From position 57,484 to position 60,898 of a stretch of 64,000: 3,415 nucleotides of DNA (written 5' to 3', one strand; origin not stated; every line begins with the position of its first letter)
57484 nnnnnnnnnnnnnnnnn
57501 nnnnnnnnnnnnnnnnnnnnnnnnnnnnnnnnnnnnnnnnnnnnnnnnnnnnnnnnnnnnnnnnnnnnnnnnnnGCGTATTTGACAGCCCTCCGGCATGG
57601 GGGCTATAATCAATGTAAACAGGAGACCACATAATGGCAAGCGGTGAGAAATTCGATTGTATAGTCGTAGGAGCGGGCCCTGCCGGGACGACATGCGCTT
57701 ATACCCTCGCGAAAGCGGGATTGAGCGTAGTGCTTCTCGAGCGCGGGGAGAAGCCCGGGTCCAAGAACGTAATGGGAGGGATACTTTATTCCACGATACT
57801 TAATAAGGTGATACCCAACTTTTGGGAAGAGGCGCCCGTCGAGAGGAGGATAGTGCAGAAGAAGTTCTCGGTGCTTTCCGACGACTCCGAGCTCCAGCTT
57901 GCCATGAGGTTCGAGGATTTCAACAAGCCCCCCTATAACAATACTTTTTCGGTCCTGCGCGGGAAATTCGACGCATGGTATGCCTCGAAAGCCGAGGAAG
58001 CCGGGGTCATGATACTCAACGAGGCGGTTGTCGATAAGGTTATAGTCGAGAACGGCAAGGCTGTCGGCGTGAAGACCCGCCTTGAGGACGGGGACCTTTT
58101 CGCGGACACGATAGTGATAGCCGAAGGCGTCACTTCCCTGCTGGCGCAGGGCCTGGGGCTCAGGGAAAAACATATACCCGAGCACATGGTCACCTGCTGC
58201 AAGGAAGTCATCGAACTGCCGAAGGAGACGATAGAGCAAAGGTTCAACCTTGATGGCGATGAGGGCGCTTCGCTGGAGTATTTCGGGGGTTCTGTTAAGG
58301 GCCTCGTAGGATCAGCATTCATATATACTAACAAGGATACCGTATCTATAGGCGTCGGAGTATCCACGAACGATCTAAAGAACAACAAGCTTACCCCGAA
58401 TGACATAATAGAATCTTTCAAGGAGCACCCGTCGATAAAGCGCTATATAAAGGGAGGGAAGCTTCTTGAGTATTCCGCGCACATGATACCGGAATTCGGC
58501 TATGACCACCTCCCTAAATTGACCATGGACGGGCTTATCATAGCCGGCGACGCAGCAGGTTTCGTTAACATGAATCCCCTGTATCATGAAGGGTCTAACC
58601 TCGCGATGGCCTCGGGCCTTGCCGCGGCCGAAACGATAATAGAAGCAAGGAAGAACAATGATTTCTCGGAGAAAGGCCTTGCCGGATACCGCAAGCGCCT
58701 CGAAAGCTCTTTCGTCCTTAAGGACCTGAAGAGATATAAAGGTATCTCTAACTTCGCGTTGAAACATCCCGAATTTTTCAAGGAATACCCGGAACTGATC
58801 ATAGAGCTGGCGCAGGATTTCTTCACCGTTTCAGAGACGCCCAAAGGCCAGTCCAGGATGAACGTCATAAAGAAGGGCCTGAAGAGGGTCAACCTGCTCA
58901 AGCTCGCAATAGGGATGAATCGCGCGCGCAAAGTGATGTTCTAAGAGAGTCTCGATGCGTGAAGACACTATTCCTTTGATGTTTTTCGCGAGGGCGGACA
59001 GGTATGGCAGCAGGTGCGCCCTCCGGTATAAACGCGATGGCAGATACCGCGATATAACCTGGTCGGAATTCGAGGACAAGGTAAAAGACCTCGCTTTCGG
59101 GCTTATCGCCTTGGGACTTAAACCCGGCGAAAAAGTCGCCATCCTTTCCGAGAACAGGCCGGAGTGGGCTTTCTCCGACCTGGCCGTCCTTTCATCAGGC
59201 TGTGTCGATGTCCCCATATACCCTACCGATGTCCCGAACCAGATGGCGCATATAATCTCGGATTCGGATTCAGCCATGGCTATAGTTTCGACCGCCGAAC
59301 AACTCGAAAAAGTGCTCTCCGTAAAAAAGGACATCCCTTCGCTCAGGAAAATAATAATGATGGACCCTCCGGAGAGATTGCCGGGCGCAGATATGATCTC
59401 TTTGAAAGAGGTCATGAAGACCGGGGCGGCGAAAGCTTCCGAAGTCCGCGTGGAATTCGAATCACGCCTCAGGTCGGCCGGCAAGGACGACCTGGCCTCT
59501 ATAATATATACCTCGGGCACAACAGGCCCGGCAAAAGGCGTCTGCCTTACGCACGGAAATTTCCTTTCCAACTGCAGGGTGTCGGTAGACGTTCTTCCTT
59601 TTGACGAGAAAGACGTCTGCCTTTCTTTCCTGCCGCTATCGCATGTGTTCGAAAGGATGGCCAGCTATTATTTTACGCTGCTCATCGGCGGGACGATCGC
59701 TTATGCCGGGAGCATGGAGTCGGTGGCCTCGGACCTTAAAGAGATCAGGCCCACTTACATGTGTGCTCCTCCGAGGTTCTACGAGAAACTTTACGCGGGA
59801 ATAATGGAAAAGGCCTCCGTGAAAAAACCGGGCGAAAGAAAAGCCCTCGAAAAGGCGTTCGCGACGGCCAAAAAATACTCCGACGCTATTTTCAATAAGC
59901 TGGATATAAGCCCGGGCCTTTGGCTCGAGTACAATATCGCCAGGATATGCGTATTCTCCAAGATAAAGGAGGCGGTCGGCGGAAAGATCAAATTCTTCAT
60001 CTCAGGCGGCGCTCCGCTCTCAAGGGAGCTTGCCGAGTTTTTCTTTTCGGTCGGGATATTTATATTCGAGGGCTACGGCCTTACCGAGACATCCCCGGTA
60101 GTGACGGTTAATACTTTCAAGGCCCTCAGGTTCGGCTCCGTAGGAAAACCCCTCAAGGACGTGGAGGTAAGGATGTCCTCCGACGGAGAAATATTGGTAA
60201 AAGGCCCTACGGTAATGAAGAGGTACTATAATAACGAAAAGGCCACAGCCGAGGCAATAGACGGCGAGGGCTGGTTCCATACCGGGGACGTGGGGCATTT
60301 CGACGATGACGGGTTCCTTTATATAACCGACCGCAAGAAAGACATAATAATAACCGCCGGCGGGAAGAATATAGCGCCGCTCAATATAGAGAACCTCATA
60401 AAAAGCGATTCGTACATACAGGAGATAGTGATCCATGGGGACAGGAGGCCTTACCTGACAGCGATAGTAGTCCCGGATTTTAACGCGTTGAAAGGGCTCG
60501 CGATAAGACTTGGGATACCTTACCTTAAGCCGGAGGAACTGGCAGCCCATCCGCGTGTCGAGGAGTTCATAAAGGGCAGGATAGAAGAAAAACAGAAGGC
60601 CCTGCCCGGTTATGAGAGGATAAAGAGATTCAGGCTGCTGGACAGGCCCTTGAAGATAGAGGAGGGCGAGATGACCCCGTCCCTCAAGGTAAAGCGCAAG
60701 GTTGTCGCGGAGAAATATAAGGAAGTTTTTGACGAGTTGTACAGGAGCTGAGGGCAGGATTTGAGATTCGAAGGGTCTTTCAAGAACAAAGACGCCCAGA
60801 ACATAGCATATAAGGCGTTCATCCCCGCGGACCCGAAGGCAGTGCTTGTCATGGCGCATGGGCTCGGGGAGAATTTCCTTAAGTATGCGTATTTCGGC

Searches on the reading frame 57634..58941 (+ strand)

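Call 41: search_protein_families(library=pfam, proteins=[window:57634-58941:+], max_evalue=0.00001)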
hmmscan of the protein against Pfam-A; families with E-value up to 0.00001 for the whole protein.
window:57634-58941:+ (436 aa): 11 families
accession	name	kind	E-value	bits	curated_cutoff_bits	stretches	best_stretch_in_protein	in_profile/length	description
PF01266.30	DAO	-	9.3e-17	62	27.9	1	8-55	1-50/353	FAD dependent oxidoreductase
PF03486.20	HI0933_like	-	7.6e-13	48.9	50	1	8-173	2-171/244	HI0933-like protein Rossmann domain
PF12831.13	FAD_oxidored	-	5.8e-12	46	27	1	8-153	1-133/416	FAD dependent oxidoreductase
PF07992.20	Pyr_redox_2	-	1.3e-11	44.9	26.1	1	7-52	1-42/291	Pyridine nucleotide-disulphide oxidoreductase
PF01946.23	Thi4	-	7.5e-11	42.2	26.2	1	7-56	18-68/235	Thi4 family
PF00890.30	FAD_binding_2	-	2.4e-09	37.4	20.4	1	8-44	1-37/414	FAD binding domain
PF13450.12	NAD_binding_8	-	1.2e-08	35.6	21.9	1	11-42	1-32/68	NAD(P)-binding Rossmann-like domain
PF01494.25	FAD_binding_3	-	7.2e-08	32.5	22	1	8-338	3-321/349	FAD binding domain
PF01134.28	GIDA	-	2.1e-07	30.8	22.1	1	8-166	1-150/391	Glucose inhibited division protein A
PF21162.3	ETFQO_UQ-bd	-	3.9e-07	31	27.7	1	224-285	33-96/96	ETF-QO, ubiquinone-binding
PF13738.12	Pyr_redox_3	-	5.7e-06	26.2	30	0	10-39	1-31/305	Pyridine nucleotide-disulphide oxidoreductase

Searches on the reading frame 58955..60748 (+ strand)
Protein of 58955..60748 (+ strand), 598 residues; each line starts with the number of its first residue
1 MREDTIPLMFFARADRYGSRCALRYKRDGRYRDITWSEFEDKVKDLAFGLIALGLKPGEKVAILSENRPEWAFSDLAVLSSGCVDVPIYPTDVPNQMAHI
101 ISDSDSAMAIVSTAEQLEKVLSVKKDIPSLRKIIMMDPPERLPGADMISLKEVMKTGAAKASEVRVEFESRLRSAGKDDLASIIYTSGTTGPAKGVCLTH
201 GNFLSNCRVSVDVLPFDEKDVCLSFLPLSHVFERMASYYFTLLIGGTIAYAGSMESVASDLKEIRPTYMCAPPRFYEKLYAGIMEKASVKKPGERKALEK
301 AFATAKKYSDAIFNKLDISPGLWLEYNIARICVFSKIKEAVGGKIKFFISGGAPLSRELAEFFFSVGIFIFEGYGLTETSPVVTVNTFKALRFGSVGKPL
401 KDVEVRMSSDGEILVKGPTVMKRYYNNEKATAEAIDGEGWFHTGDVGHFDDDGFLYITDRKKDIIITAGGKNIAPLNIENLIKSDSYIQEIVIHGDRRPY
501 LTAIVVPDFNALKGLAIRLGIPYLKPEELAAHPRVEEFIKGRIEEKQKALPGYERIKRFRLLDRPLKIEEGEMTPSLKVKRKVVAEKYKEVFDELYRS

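Call 41: search_protein_families(library=pfam, proteins=[window:58955-60748:+], max_evalue=0.00001)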
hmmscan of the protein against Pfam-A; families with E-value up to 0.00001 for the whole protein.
window:58955-60748:+ (598 aa): 2 families
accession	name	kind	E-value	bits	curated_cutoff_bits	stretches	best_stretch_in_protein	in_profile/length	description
PF00501.34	AMP-binding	-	4.2e-79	266.5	29.9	1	10-425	1-384/384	AMP-binding enzyme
PF23562.2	AMP-binding_C_3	-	2.8e-11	44.3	20.8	1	463-597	2-121/124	AMP-binding enzyme C-terminal domain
